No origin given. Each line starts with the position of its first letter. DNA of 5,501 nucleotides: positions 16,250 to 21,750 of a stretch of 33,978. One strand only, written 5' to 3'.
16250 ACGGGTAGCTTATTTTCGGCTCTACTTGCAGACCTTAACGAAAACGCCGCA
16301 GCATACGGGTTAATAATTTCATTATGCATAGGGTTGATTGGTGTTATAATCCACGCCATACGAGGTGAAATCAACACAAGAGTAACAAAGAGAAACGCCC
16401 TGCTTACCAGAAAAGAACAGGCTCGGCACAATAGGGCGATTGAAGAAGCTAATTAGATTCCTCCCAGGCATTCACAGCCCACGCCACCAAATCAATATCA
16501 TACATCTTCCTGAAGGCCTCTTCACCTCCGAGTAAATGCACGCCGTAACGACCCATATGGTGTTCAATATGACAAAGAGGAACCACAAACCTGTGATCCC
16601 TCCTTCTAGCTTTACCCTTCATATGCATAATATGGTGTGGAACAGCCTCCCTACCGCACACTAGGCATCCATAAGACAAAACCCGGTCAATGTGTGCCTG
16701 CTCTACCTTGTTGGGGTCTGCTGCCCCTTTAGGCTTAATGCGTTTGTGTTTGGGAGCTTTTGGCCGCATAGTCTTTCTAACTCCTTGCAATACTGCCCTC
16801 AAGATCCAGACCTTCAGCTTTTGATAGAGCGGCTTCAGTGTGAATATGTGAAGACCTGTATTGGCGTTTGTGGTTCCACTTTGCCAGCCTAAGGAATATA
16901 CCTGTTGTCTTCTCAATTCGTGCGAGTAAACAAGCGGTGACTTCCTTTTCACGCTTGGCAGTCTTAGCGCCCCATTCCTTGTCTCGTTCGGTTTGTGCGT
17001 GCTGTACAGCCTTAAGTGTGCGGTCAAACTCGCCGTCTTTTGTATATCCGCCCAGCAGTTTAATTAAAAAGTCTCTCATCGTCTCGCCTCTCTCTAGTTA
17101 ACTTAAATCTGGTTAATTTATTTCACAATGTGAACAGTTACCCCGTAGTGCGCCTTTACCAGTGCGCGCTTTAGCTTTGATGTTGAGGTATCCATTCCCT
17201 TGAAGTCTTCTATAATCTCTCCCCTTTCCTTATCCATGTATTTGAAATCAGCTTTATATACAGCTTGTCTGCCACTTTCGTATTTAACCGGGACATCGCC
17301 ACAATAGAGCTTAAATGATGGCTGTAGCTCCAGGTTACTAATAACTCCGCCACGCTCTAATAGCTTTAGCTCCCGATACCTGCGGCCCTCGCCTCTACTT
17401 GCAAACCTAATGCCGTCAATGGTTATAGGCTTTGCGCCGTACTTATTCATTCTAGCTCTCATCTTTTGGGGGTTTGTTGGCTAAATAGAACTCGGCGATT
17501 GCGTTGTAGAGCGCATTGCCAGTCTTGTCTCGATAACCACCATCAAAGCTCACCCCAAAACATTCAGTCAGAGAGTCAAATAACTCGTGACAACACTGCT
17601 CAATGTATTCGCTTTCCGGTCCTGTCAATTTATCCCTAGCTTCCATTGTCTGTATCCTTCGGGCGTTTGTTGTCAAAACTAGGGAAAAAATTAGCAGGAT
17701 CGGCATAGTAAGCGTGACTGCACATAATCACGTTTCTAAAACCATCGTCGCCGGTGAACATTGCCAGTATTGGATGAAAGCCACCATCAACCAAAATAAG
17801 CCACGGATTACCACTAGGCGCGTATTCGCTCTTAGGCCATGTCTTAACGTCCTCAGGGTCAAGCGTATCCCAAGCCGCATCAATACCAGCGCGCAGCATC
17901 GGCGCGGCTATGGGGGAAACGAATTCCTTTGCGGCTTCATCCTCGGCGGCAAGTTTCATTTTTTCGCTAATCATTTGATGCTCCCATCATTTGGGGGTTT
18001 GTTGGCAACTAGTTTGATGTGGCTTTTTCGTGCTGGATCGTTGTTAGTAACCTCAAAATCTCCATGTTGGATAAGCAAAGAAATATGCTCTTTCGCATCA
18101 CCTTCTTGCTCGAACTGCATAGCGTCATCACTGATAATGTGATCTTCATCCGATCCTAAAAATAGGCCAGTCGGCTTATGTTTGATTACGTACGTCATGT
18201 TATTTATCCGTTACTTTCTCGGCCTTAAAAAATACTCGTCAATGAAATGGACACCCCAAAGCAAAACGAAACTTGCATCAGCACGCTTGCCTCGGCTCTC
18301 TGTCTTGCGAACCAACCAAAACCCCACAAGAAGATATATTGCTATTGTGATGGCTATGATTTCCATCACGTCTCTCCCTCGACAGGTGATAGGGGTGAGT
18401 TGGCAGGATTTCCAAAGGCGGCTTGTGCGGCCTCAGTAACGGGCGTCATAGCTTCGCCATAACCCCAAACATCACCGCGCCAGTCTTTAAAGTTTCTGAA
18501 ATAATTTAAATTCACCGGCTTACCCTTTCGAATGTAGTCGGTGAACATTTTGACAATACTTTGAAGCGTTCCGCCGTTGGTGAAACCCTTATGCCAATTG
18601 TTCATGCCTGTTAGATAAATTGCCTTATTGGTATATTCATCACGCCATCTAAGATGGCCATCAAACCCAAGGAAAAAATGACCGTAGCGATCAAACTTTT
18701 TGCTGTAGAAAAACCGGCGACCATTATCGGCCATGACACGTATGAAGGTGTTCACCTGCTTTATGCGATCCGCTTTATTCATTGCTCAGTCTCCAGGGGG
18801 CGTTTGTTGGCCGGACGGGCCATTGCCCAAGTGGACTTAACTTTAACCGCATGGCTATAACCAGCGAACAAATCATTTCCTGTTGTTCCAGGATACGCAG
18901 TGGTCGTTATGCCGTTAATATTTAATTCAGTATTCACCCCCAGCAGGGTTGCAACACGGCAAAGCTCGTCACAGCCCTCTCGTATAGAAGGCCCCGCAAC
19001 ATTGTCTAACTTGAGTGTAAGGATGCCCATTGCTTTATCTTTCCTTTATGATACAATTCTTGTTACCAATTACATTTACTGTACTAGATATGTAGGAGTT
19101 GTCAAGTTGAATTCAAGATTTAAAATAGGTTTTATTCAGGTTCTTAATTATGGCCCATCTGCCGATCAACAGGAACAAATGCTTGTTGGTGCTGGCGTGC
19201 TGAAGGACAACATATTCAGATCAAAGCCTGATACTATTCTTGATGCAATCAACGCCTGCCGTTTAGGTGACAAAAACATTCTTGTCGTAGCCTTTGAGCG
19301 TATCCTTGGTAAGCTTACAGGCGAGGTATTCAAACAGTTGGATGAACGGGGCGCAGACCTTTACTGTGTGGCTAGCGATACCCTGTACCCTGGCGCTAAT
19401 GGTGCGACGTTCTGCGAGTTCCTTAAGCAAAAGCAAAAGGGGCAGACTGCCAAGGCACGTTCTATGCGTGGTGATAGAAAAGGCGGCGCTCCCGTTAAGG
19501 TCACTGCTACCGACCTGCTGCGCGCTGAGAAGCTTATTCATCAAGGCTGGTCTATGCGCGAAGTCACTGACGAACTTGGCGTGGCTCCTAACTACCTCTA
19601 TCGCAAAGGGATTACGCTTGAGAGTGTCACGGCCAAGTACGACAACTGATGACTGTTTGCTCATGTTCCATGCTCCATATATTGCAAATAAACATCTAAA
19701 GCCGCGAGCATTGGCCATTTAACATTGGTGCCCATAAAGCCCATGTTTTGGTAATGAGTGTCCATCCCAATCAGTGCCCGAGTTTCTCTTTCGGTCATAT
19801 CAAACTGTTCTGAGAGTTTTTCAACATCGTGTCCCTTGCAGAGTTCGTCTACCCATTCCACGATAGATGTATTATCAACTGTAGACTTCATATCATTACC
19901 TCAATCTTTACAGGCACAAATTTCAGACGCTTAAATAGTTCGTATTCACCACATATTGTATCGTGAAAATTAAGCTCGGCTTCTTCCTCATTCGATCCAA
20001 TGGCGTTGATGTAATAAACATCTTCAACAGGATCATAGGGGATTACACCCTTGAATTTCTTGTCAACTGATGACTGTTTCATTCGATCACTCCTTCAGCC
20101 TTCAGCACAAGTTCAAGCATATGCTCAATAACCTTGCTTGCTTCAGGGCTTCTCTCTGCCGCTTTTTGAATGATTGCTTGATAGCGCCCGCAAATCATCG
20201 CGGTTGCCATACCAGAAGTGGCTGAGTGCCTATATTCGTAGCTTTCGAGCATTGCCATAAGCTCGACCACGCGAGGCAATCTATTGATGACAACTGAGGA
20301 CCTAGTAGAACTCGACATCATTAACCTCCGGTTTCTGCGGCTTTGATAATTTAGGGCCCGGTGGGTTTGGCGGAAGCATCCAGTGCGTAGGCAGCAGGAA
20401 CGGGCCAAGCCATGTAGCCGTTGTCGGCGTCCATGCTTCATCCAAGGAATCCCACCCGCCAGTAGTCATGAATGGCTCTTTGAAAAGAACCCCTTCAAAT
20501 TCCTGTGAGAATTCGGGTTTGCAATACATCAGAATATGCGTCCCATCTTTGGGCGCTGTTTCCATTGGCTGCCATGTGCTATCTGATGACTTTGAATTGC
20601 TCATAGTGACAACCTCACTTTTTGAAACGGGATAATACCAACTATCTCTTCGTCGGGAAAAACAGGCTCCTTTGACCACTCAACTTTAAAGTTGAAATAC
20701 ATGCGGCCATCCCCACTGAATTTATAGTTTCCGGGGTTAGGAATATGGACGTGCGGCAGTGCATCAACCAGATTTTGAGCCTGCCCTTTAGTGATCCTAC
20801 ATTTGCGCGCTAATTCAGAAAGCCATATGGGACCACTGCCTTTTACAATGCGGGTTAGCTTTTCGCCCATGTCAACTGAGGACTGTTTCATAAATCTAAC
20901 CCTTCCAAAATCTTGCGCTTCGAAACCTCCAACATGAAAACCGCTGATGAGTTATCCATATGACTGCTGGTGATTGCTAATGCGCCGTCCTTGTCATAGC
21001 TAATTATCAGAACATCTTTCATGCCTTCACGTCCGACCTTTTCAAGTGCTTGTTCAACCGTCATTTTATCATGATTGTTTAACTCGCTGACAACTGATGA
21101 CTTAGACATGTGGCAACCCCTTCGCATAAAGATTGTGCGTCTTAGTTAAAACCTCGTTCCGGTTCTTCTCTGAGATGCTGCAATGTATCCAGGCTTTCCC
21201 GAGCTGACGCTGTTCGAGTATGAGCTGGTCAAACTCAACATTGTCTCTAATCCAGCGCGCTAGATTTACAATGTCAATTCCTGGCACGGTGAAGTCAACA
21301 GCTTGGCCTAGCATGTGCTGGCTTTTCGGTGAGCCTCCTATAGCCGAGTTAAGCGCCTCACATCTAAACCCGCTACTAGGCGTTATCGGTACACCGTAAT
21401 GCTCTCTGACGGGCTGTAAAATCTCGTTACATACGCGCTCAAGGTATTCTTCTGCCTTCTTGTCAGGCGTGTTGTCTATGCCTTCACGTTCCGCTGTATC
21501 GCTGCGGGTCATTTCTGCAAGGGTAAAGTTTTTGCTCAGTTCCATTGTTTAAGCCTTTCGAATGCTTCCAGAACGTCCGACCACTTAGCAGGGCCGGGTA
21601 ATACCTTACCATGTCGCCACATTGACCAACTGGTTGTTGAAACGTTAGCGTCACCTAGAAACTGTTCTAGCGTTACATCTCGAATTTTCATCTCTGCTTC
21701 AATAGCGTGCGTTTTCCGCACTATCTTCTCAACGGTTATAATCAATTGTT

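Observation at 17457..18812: A second, different junction element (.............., encoding ANK(P/R)P) closes five consecutive early genes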

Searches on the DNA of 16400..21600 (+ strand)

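Call 3: search_dna_similar(query=window:16400-21600:+, collection=phages, mode=near, max_rows=30)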
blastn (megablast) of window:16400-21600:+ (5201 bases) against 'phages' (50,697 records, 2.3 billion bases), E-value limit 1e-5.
No match.

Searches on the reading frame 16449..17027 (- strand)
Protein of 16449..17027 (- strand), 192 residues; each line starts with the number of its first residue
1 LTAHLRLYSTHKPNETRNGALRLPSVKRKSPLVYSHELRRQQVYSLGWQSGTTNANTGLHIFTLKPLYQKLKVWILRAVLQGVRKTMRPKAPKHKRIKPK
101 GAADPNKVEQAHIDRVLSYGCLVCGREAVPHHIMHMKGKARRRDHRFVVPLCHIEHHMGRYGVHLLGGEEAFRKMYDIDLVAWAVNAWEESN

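Call 8: search_protein_families(library=pfam, proteins=[window:16449-17027:-], max_evalue=0.1)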
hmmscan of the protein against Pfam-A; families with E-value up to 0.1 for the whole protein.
window:16449-17027:- (192 aa): 3 families
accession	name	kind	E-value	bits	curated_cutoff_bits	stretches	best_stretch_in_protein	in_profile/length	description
PF06147.18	DUF968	-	3.6e-05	24.3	27.8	1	108-157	88-140/171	Protein of unknown function (DUF968)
PF16786.11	RecA_dep_nuc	-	0.0052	17.4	26.9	1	108-159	4-58/103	Recombination enhancement, RecA-dependent nuclease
PF24441.1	DUF7560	-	0.066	13.4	27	0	110-132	19-41/44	Family of unknown function (DUF7560)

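Call 9: search_protein_families(library=phrogs, proteins=[window:16449-17027:-], max_evalue=0.01)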
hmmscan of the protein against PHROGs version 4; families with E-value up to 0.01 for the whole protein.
window:16449-17027:- (192 aa): 3 families
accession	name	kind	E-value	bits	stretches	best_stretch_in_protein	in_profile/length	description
phrog_1588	-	unknown function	2.3e-16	60.8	1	86-184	4-109/132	-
phrog_96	-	DNA, RNA and nucleotide metabolism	0.00033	21.1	1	108-157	248-300/334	HNH endonuclease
phrog_22514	-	DNA, RNA and nucleotide metabolism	0.00079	20.6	1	87-157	27-106/187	HNH endonuclease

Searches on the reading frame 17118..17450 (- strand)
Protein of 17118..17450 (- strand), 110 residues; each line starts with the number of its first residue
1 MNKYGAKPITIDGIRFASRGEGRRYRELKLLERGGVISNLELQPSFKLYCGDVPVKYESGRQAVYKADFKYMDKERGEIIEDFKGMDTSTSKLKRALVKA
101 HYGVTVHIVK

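Call 8: search_protein_families(library=pfam, proteins=[window:17118-17450:-], max_evalue=0.1)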
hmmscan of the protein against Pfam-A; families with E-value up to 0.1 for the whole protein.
window:17118-17450:- (110 aa): 1 family
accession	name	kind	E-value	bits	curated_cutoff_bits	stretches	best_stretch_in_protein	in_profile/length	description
PF06356.17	DUF1064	-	4.9e-23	82.2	24.7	1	1-103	1-102/117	Protein of unknown function (DUF1064)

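Call 9: search_protein_families(library=phrogs, proteins=[window:17118-17450:-], max_evalue=0.01)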
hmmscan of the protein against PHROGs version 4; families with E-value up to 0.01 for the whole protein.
window:17118-17450:- (110 aa): 3 families
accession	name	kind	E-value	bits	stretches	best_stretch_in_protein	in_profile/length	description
phrog_190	-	DNA, RNA and nucleotide metabolism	8.2e-32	111.8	1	1-110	175-282/338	Holliday junction resolvase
phrog_32087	-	unknown function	0.00016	22.9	1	65-107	19-65/67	-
phrog_31719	-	unknown function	0.0004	21.3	1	1-69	1-64/65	-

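Call 12: find_related_loci(query=window:17118-17450:-, collection=viral_contigs, flank=10000)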
Query window:17118-17450:- (110 aa) in viral_contigs; peptide patterns used: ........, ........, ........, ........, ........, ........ (x = any residue, [..] = any of these).
36 stretches matched a pattern; 24 encode a relative of the query (tblastn E <= 1e-3); 24 distinct loci.
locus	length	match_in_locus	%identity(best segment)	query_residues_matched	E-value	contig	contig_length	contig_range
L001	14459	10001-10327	72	2-110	3e-51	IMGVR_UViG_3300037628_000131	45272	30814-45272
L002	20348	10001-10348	55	2-109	2e-34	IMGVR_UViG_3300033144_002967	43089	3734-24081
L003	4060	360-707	55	2-109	2e-34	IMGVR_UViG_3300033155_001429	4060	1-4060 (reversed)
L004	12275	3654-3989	55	2-109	3e-34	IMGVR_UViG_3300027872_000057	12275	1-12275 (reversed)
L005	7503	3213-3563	47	1-110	4e-29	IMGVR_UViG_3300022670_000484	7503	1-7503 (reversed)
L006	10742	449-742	54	3-106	1e-27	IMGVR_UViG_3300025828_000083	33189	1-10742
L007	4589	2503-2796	54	3-106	3e-27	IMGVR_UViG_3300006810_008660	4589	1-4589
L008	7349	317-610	54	3-106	3e-27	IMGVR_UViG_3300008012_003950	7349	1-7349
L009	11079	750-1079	50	2-108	4e-26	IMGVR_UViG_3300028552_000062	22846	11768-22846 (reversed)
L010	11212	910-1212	48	1-109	6e-24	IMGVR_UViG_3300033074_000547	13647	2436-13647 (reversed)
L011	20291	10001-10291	50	2-98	1e-23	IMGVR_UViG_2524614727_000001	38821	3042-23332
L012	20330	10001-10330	49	1-110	2e-23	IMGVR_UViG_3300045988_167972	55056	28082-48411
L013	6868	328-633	45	1-110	4e-23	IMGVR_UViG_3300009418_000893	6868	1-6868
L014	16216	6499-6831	46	1-110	7e-22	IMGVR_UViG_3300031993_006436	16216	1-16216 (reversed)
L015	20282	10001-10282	48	3-97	1e-21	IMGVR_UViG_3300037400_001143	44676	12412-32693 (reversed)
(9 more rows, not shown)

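Call 34: find_related_loci(query=window:17118-17450:-, collection=metagenome_contigs, flank=10000)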
Query window:17118-17450:- (110 aa) in metagenome_contigs; peptide patterns used: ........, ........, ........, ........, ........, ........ (x = any residue, [..] = any of these).
269 stretches matched a pattern; 82 encode a relative of the query (tblastn E <= 1e-3); the best 80 are kept; 80 distinct loci.
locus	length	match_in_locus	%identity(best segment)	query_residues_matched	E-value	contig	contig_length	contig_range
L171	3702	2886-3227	55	2-109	3e-35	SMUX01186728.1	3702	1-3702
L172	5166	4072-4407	57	2-109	3e-34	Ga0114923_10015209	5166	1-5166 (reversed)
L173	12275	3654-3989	55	2-109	4e-34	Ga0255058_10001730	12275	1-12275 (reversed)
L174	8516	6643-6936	54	3-106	1e-27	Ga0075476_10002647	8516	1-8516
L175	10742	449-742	54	3-106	1e-27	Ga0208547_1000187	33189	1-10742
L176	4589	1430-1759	50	2-108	5e-26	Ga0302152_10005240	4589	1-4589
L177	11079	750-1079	50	2-108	5e-26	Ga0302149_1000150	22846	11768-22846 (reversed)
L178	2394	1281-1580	49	6-107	4e-25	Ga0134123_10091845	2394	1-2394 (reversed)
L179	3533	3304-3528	61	2-71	1e-24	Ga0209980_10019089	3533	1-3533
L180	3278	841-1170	50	1-110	4e-24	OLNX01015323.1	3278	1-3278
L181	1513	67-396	50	1-110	3e-24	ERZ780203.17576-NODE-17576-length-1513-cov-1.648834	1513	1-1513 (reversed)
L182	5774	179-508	50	1-110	4e-24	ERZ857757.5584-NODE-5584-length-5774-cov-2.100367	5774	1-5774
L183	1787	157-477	45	1-109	3e-23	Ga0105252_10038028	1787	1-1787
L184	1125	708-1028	45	1-109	2e-23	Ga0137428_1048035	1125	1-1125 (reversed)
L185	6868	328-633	45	1-110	6e-23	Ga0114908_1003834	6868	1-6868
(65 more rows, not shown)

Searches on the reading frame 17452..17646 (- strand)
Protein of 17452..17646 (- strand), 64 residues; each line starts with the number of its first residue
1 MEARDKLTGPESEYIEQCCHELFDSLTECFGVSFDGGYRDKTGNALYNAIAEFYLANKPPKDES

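Call 8: search_protein_families(library=pfam, proteins=[window:17452-17646:-], max_evalue=0.1)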
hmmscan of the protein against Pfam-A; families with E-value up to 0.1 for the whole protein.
window:17452-17646:- (64 aa): 2 families
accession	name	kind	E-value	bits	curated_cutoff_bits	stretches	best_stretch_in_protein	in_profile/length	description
PF24069.1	DUF7364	-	0.041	15.1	27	1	11-35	15-39/74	Family of unknown function (DUF7364)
PF09837.15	DUF2064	-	0.066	13.5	25.8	1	12-38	75-100/120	Uncharacterized protein conserved in bacteria (DUF2064)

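Call 9: search_protein_families(library=phrogs, proteins=[window:17452-17646:-], max_evalue=0.01)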
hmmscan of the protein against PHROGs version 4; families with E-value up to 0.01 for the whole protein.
window:17452-17646:- (64 aa): 0 families

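Call 42: search_protein_families(library=ncbifam, proteins=[window:17452-17646:-], max_evalue=1)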
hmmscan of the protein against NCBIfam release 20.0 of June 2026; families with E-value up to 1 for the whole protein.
window:17452-17646:- (64 aa): 0 families

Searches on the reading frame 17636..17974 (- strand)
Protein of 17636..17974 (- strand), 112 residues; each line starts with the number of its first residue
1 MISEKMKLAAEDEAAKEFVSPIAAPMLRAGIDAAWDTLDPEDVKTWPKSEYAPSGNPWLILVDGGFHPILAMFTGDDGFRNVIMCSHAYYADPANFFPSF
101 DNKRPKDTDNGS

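Call 8: search_protein_families(library=pfam, proteins=[window:17636-17974:-], max_evalue=0.1)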
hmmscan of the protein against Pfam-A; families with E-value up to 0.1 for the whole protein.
window:17636-17974:- (112 aa): 0 families

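Call 9: search_protein_families(library=phrogs, proteins=[window:17636-17974:-], max_evalue=0.01)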
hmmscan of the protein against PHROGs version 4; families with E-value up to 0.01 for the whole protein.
window:17636-17974:- (112 aa): 0 families

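Call 16: find_encoding_contigs(protein=window:17636-17974:-, flank=10000, max_places=10)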
Protein window:17636-17974:- (112 aa): 3 contigs read that carry it; 1 place shown.
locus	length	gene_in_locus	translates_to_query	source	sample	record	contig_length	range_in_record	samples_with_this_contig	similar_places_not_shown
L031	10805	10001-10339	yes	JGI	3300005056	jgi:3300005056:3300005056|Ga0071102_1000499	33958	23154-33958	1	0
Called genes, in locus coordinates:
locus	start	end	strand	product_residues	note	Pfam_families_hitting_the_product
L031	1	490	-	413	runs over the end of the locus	-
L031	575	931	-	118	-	-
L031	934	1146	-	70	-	-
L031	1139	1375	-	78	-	-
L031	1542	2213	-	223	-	-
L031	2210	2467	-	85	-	-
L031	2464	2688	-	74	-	-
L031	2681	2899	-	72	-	-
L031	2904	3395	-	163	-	PF01844:HNH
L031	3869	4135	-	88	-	-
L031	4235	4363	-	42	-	-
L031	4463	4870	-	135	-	PF07105:DUF1367 (weak)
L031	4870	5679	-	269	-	PF04404:ERF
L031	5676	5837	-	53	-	-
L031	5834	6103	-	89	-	-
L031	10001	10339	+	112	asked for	-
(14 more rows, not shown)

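Call 42: search_protein_families(library=ncbifam, proteins=[window:17636-17974:-], max_evalue=1)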
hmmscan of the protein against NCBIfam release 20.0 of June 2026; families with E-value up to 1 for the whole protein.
window:17636-17974:- (112 aa): 0 families

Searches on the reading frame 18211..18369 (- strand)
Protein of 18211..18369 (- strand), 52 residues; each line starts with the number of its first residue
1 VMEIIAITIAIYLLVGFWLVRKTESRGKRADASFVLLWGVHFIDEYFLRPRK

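Call 8: search_protein_families(library=pfam, proteins=[window:18211-18369:-], max_evalue=0.1)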
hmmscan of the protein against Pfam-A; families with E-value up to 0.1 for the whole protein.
window:18211-18369:- (52 aa): 0 families

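Call 9: search_protein_families(library=phrogs, proteins=[window:18211-18369:-], max_evalue=0.01)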
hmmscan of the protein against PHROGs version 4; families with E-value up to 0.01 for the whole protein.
window:18211-18369:- (52 aa): 1 family
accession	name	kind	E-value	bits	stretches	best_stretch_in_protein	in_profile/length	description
phrog_9878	-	unknown function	0.0019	19.3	1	1-22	3-24/71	-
